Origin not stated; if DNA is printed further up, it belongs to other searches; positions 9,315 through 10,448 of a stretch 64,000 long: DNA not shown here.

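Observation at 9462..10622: HARE-HTH protein + cytoplasmic trypsin-like serine protease two-gene operon next to the foreign methyltransferase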

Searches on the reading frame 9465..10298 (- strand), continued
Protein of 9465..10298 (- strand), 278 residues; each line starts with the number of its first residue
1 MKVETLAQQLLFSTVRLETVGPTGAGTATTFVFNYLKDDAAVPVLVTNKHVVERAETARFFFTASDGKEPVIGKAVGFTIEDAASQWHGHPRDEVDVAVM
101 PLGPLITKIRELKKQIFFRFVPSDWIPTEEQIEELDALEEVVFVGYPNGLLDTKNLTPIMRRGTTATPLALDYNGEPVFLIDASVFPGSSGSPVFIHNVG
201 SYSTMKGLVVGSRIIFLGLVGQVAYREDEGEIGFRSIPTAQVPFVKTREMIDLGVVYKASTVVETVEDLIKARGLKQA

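Call 57: find_encoding_contigs(protein=P0034, flank=7000, max_places=2)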
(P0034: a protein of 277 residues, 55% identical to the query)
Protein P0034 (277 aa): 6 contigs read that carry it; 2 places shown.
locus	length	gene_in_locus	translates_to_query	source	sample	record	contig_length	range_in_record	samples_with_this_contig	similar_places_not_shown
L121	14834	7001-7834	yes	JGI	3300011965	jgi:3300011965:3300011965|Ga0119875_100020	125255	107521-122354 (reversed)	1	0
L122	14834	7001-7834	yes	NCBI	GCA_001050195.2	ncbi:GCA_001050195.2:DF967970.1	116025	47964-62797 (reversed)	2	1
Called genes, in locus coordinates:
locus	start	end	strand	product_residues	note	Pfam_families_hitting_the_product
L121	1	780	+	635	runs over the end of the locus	PF20148:DUF6531, PF05593:RHS_repeat, PF25023:TEN_YD-shell, PF05593:RHS_repeat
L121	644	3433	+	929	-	PF25023:TEN_YD-shell, PF05593:RHS_repeat, PF25023:TEN_YD-shell, PF05593:RHS_repeat, PF25023:TEN_YD-shell, PF05593:RHS_repeat (weak)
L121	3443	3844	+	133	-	-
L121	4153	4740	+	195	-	-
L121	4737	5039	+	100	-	-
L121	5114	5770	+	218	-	-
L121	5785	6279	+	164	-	PF15428:Imm26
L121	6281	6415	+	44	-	-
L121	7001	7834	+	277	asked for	PF13365:Trypsin_2 (weak)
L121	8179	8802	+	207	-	PF02517:Rce1-like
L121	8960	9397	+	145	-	PF00903:Glyoxalase, PF13669:Glyoxalase_4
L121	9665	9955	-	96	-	-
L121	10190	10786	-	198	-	PF02577:BFN_dom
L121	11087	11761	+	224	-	PF00072:Response_reg, PF00486:Trans_reg_C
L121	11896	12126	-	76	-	PF11146:DUF2905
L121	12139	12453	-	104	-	-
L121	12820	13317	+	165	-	PF00484:Pro_CA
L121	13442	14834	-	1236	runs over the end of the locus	PF01663:Phosphodiest, PF00149:Metallophos, PF02872:5_nucleotid_C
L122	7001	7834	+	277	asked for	PF13365:Trypsin_2 (weak)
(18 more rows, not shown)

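Call 58: find_encoding_contigs(protein=P0101, flank=7000, max_places=2)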
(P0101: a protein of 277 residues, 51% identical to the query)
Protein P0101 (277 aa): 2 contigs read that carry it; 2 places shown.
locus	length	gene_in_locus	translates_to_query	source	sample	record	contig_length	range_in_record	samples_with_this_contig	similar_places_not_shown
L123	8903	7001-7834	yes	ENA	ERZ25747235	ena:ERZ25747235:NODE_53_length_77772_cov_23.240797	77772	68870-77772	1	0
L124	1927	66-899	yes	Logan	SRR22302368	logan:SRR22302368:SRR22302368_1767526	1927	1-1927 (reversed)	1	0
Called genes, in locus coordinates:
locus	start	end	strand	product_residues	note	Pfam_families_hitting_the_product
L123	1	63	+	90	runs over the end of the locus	PF13560:HTH_31, PF01381:HTH_3, PF13443:HTH_26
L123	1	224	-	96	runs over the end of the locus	-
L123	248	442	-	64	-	-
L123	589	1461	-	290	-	-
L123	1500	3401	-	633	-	-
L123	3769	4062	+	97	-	-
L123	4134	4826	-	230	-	-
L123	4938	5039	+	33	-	-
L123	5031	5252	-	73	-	-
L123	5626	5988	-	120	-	-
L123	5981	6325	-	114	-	-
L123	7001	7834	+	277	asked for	PF13365:Trypsin_2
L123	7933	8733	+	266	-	PF01582:TIR (weak), PF08937:ThsB_TIR (faint), PF13676:TIR_2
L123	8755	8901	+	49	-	?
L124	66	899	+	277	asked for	PF13365:Trypsin_2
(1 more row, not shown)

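Call 59: find_encoding_contigs(protein=P0050, flank=7000, max_places=2)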
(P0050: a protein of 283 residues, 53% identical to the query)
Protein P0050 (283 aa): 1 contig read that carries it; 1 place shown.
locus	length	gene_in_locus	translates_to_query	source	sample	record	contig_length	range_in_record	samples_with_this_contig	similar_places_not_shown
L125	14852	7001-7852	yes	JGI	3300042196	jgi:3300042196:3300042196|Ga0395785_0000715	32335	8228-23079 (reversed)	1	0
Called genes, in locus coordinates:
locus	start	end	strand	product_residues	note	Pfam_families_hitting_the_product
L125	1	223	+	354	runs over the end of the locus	PF13185:GAF_2 (weak), PF00990:GGDEF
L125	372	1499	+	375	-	PF00990:GGDEF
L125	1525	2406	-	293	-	PF18915:DUF5667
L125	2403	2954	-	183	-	PF07638:Sigma70_ECF, PF04542:Sigma70_r2, PF08281:Sigma70_r4_2, PF04545:Sigma70_r4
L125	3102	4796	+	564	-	PF00082:Peptidase_S8, PF13620:CarboxypepD_reg, PF13715:CarbopepD_reg_2 (faint), PF20608:Phage_tube_C (faint), PF13620:CarboxypepD_reg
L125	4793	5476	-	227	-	PF04493:Endonuclease_5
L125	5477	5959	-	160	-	PF02577:BFN_dom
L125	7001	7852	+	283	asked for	PF13365:Trypsin_2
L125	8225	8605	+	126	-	PF02517:Rce1-like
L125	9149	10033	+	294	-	PF00037:Fer4 (faint), PF14697:Fer4_21 (weak), PF12838:Fer4_7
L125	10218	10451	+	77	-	PF09413:DUF2007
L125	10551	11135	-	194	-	PF03264:Cytochrom_NNT, PF14522:Cytochrome_C7 (faint), PF14537:Cytochrom_c3_2 (faint)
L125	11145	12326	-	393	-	PF14522:Cytochrome_C7 (faint), PF14537:Cytochrom_c3_2 (faint), PF22113:Mtrc-MtrF_II-IV_dom (faint), PF13435:Cytochrome_C554 (weak), PF09699:Paired_CXXCH_1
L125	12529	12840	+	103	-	PF01381:HTH_3, PF12844:HTH_19 (weak)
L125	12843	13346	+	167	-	PF06114:Peptidase_M78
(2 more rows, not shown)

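Call 67: search_protein_families(library=padloc, proteins=[L043:5671-6492:+, L118:9001-9828:+], max_evalue=0.01)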
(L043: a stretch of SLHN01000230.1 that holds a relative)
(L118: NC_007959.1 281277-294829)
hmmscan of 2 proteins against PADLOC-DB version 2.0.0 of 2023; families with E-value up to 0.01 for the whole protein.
L043:5671-6492:+ (274 aa): 2 families
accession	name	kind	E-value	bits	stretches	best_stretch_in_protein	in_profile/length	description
PDLC05022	PDC-S45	-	2.3e-91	303.8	1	1-268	11-283/293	-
PDLC02959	RT-Protease_XI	-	0.0021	15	1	22-196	345-476/510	single gene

L118:9001-9828:+ (275 aa): 3 families
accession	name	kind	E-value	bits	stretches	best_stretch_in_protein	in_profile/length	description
PDLC05022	PDC-S45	-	7e-89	295.6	1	1-269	11-284/293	-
PDLC02960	RT-Protease_XI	-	0.00075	16.6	1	24-196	348-473/506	single gene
PDLC02959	RT-Protease_XI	-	0.00099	16.1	1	22-196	345-476/510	single gene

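Call 87: find_related_loci(query=A1, collection=viral_contigs, flank=5000)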
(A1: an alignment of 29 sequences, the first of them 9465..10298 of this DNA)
Query A1 (278 aa) in viral_contigs; peptide patterns used: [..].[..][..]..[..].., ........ (x = any residue, [..] = any of these).
251 stretches matched a pattern; 114 encode a relative of the query (tblastn E <= 1e-3); the best 80 are kept; 80 distinct loci.
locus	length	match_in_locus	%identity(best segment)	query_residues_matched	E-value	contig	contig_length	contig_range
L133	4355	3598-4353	50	1-252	2e-80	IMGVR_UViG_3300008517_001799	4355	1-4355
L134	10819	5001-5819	45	1-277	7e-69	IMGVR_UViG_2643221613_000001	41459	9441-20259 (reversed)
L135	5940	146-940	42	1-273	3e-60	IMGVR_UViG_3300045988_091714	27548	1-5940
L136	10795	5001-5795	41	5-264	1e-58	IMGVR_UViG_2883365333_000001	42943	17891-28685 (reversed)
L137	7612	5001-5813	38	5-271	6e-57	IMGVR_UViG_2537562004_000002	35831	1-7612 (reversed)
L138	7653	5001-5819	39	5-273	9e-57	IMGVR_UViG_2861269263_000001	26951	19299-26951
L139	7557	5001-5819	39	5-273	9e-57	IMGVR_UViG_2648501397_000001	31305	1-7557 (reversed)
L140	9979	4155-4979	45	1-271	9e-70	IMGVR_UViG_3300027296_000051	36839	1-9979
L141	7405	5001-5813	38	5-271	3e-56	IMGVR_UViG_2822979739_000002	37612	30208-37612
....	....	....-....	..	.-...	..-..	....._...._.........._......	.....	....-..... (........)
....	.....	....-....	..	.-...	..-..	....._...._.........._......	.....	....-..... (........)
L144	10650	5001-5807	39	7-271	5e-55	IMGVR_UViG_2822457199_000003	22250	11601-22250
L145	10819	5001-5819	38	7-271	2e-54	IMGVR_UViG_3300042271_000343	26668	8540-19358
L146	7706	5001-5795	38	1-264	4e-54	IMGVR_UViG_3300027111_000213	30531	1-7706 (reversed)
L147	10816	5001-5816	40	5-271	4e-54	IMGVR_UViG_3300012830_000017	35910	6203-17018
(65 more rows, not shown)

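Call 90: fold_search(model_id=the predicted structure, library=viral)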
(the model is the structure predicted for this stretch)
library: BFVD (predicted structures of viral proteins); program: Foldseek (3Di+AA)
matches with E <= 10: 663; with E <= 0.001: 137
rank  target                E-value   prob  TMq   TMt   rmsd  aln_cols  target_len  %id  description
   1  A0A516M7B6            1.0e-06  1.00  0.48  0.54   6.0       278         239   12  (no name in the UniProt tables at hand)
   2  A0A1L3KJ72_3          1.1e-06  1.00  0.51  0.14   6.5       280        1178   10  (no name in the UniProt tables at hand)
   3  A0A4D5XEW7            1.1e-06  1.00  0.48  0.27   7.7       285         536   15  Collagen triple helix repeat motif-containing protein [Mimivirus LCMiAC02]
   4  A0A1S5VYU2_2          1.3e-06  1.00  0.51  0.20   5.7       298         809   10  (no name in the UniProt tables at hand)
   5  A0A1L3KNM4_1          1.9e-06  1.00  0.47  0.14   6.8       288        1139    8  (no name in the UniProt tables at hand)
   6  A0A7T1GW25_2          2.2e-06  1.00  0.51  0.14   6.0       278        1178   10  Polyprorein 2 [Goettingen Seco-like virus 2]
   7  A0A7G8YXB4            2.4e-06  1.00  0.41  0.20   9.1       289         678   11  RNA-directed RNA polymerase C-terminal domain-containing protein (Fragment) [Clinch picorna-like virus 3]
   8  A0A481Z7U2            3.5e-06  1.00  0.48  0.28   7.8       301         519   17  Trypsin-like peptidase [Pithovirus LCPAC302]
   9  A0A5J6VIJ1            3.9e-06  1.00  0.49  0.45   6.1       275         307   12  Trypsin-like peptidase domain protein [Megaviridae environmental sample]
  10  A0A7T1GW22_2          3.9e-06  1.00  0.44  0.13   8.6       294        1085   12  Polyprotein [Goettingen Seco-like virus 1]
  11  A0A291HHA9            4.4e-06  1.00  0.49  0.35   6.1       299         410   12  Non-structural protein (Fragment) [Sacbrood virus]
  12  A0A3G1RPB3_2          4.6e-06  1.00  0.45  0.16   7.8       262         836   12  Polyprotein (Fragment) [Avocet megrivirus]
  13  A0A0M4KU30            4.9e-06  1.00  0.43  0.19   9.5       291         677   13  Putative ORF2 polyprotein [Rhizoctonia solani barnavirus 1]
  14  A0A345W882            5.4e-06  1.00  0.46  0.56   6.1       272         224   12  (no name in the UniProt tables at hand)
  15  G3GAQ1                5.4e-06  1.00  0.43  0.17  12.9       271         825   13  Polyprotein (Fragment) [Potato virus Y]
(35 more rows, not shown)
